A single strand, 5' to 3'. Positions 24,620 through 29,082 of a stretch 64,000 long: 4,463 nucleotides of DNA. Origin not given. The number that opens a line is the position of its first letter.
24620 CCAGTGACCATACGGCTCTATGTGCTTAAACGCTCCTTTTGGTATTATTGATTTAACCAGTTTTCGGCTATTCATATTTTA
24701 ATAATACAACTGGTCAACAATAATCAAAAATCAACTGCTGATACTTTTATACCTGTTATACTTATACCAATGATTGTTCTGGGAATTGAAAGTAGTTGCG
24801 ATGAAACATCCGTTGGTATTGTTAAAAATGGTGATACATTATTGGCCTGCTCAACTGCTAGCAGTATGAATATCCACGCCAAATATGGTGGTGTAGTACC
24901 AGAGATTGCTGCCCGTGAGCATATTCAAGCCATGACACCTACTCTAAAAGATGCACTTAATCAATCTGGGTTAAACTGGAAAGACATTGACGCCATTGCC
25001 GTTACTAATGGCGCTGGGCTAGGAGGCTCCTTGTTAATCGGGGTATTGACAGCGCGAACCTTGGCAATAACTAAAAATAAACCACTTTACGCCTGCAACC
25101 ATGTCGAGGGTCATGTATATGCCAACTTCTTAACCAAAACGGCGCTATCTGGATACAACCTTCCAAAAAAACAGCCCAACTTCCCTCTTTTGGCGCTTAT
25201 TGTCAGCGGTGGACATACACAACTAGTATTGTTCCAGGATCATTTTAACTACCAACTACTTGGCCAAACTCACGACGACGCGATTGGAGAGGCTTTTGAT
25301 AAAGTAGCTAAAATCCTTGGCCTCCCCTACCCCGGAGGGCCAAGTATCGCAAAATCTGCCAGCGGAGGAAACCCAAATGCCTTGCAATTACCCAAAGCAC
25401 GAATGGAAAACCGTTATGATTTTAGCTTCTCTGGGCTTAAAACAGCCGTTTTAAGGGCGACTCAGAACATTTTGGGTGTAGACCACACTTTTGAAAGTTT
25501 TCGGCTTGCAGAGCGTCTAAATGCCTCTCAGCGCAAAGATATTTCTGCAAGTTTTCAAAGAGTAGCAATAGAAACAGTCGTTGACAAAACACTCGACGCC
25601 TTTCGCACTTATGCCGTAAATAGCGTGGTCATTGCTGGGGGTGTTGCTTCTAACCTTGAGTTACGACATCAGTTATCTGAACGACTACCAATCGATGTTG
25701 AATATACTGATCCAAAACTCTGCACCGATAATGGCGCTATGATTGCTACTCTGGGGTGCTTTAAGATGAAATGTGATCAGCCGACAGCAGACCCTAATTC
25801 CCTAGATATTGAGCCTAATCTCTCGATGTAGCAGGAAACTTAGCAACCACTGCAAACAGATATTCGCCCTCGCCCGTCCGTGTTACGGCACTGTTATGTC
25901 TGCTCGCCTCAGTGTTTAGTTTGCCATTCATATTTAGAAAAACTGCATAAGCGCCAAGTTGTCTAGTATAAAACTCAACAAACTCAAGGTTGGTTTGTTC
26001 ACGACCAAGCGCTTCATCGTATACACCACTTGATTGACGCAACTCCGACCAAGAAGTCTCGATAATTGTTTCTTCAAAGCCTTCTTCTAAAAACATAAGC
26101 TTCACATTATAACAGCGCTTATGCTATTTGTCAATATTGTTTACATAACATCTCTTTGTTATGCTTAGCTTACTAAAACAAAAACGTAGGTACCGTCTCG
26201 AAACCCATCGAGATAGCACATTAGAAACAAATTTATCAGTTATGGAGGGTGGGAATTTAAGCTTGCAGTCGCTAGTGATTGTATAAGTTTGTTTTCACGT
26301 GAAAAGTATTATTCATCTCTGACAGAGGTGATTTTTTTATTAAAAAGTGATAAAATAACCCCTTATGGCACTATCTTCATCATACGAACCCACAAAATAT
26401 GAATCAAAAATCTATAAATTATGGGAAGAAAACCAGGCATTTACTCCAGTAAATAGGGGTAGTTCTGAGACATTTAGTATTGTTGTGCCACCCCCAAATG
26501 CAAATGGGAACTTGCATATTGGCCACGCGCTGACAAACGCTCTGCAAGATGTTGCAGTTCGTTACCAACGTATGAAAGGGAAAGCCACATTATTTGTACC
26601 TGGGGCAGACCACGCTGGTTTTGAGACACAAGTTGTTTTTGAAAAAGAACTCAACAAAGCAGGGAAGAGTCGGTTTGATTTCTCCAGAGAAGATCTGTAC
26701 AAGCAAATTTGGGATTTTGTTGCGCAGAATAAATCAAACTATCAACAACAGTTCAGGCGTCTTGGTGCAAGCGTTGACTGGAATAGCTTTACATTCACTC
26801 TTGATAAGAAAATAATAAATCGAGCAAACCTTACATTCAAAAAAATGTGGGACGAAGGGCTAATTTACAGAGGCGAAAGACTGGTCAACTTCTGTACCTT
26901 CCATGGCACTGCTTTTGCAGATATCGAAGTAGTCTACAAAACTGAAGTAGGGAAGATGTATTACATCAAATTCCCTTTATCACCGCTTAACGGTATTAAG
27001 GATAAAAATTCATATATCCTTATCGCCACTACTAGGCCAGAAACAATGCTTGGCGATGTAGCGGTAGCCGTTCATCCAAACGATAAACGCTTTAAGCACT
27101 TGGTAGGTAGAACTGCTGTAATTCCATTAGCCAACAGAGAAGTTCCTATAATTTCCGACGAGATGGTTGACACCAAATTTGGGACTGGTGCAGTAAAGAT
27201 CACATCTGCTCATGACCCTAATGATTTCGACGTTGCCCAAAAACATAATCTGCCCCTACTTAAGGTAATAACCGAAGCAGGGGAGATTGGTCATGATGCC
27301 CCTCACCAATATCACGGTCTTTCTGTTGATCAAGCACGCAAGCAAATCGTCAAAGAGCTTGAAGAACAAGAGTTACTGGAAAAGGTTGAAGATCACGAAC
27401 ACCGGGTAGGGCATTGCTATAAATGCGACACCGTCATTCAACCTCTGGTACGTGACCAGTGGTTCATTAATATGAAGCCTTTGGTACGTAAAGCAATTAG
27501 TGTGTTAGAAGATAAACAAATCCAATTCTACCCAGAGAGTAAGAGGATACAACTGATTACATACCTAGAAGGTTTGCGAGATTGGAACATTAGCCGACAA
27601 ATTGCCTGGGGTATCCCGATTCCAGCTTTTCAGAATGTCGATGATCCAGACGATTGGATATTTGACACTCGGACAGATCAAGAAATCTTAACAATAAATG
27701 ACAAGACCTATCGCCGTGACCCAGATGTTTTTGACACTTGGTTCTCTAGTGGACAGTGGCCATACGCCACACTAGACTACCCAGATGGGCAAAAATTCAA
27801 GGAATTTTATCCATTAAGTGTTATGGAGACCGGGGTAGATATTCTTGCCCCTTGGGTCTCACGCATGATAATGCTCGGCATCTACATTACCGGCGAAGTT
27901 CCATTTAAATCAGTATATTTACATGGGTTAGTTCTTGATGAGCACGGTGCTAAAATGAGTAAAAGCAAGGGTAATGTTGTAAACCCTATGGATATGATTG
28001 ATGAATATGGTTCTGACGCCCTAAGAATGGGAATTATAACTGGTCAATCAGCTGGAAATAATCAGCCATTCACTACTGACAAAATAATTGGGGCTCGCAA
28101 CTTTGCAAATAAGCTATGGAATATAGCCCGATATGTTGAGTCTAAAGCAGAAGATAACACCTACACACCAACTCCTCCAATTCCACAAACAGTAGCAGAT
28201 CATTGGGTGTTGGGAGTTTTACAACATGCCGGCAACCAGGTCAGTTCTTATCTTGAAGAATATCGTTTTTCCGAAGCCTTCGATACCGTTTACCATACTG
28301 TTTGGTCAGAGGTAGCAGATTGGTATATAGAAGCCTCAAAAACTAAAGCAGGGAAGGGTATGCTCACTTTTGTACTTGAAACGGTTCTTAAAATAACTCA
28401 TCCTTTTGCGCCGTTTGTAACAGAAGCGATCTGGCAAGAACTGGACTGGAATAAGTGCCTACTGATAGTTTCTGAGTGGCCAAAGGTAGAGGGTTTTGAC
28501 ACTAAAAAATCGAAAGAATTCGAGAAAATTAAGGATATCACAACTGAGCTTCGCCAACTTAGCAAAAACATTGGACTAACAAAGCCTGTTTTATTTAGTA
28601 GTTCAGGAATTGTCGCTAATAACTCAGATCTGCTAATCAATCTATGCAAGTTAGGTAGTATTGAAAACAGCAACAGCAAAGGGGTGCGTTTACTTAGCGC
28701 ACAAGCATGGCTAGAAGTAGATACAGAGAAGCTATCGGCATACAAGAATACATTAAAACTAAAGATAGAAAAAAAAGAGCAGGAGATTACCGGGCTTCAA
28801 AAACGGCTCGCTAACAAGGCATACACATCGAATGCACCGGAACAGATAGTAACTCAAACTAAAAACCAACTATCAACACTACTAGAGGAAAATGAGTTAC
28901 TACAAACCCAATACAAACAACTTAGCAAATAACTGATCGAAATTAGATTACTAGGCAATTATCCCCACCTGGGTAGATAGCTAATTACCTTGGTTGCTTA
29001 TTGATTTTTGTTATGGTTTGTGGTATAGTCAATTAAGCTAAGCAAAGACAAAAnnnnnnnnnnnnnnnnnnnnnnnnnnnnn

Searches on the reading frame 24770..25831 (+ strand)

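Call 69: search_protein_families(library=pfam, proteins=[window:24770-25831:+], max_evalue=0.00001)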
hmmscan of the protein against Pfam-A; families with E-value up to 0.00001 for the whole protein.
window:24770-25831:+ (353 aa): 2 families
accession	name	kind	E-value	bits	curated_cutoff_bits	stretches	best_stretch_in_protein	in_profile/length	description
PF00814.31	TsaD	-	2.7e-84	283.4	24.8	1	24-326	2-263/264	tRNA N6-adenosine threonylcarbamoyltransferase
PF02543.21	Carbam_trans_N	-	6e-07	29.6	24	1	100-323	121-340/346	Carbamoyltransferase N-terminus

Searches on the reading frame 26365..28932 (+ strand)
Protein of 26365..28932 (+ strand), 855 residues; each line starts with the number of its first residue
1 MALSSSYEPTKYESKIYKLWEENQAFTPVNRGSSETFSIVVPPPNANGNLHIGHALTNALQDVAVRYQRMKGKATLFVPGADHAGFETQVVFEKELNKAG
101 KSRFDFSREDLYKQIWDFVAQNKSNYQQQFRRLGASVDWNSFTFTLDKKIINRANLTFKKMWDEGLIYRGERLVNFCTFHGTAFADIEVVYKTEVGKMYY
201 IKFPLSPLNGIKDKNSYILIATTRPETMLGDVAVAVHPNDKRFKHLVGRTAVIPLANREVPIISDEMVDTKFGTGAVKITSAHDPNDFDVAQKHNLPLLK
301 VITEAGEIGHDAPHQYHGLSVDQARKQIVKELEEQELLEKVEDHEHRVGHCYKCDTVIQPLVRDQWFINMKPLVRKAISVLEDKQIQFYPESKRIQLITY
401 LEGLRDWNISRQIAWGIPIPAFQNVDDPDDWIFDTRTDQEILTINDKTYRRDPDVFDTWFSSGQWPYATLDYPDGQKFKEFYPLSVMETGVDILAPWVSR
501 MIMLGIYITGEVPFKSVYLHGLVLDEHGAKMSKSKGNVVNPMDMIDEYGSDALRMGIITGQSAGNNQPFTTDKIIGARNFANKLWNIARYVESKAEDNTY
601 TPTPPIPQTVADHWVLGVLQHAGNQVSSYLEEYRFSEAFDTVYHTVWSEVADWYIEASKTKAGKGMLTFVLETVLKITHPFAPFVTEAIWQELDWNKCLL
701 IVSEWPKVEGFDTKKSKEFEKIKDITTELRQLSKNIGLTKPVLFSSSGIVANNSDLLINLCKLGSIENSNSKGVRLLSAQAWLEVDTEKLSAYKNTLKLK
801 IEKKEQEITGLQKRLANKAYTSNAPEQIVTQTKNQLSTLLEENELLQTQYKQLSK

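Call 67: search_protein_families(library=pfam, proteins=[window:26365-28932:+], max_evalue=0.00001)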
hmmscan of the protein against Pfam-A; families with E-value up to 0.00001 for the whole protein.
window:26365-28932:+ (855 aa): 5 families
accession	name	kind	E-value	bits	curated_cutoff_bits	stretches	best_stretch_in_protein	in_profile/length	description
PF00133.28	tRNA-synt_1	-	1.9e-121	406.2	22.7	1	15-561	1-406/414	tRNA synthetases class I (I, L, M and V)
PF08264.19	Anticodon_1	-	1.3e-27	96.9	25.1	1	612-739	1-139/148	Anticodon-binding domain of tRNA ligase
PF09334.17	tRNA-synt_1g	-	9.1e-27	94.2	20.1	2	42-189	6-135/391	tRNA synthetases class I (M)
PF13603.12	tRNA-synt_1_2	-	1.9e-10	41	25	1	248-308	86-146/185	Leucyl-tRNA synthetase, editing domain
PF10458.14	Val_tRNA-synt_C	-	1.3e-07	32.3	25.9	1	797-853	9-65/66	Valyl tRNA synthetase tRNA binding arm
